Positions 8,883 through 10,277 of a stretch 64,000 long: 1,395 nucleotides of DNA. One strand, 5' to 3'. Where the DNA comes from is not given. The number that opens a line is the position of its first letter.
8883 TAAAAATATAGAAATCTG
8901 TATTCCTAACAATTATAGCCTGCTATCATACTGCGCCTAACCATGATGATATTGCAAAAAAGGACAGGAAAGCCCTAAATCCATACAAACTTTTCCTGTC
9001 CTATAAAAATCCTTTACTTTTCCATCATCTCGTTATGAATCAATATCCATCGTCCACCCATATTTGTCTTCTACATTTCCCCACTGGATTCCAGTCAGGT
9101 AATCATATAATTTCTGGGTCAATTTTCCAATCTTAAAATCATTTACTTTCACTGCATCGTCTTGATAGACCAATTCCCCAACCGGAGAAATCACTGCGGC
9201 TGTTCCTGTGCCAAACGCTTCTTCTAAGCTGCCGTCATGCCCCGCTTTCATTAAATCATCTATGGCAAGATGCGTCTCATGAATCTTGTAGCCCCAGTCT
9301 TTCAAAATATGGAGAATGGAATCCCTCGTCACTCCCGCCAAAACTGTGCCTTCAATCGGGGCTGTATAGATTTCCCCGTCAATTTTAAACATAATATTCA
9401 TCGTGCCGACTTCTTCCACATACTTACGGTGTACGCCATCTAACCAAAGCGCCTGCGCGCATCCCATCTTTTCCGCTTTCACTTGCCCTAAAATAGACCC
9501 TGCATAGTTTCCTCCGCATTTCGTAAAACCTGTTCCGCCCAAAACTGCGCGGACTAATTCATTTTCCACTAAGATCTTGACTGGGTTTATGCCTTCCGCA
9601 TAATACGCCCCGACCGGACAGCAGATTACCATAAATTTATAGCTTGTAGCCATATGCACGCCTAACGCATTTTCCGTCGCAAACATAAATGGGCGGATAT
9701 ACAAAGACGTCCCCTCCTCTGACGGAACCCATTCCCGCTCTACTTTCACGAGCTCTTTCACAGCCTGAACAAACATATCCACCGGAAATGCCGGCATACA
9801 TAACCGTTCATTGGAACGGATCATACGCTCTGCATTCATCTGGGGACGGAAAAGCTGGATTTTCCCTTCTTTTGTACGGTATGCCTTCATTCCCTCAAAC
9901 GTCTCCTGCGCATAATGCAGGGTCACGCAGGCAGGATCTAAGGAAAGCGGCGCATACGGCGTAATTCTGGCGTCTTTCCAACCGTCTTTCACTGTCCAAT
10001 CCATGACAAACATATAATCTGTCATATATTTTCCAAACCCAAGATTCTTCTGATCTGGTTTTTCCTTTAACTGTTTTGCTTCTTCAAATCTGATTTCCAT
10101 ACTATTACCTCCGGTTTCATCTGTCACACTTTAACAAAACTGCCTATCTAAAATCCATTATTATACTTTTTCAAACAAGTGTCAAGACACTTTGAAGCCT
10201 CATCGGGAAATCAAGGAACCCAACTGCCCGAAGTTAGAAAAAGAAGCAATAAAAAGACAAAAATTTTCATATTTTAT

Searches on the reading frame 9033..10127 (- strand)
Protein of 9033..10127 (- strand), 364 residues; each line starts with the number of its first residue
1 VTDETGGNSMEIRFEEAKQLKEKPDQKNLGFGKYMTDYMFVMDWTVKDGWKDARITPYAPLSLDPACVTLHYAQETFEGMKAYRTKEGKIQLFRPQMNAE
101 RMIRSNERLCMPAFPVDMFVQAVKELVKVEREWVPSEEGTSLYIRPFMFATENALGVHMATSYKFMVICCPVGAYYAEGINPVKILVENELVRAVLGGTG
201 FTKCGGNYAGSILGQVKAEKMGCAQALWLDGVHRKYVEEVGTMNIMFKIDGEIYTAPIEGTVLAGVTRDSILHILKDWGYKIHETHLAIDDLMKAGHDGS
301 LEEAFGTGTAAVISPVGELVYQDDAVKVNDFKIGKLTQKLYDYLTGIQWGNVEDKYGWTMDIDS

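Call 7: search_protein_families(library=pfam, proteins=[window:9033-10127:-], max_evalue=0.001)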
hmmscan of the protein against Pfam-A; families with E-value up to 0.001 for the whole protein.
window:9033-10127:- (364 aa): 1 family
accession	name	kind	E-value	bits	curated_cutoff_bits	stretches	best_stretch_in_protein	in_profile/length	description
PF01063.24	Aminotran_4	-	2.8e-25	89.9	28.5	1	77-318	3-222/223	Amino-transferase class IV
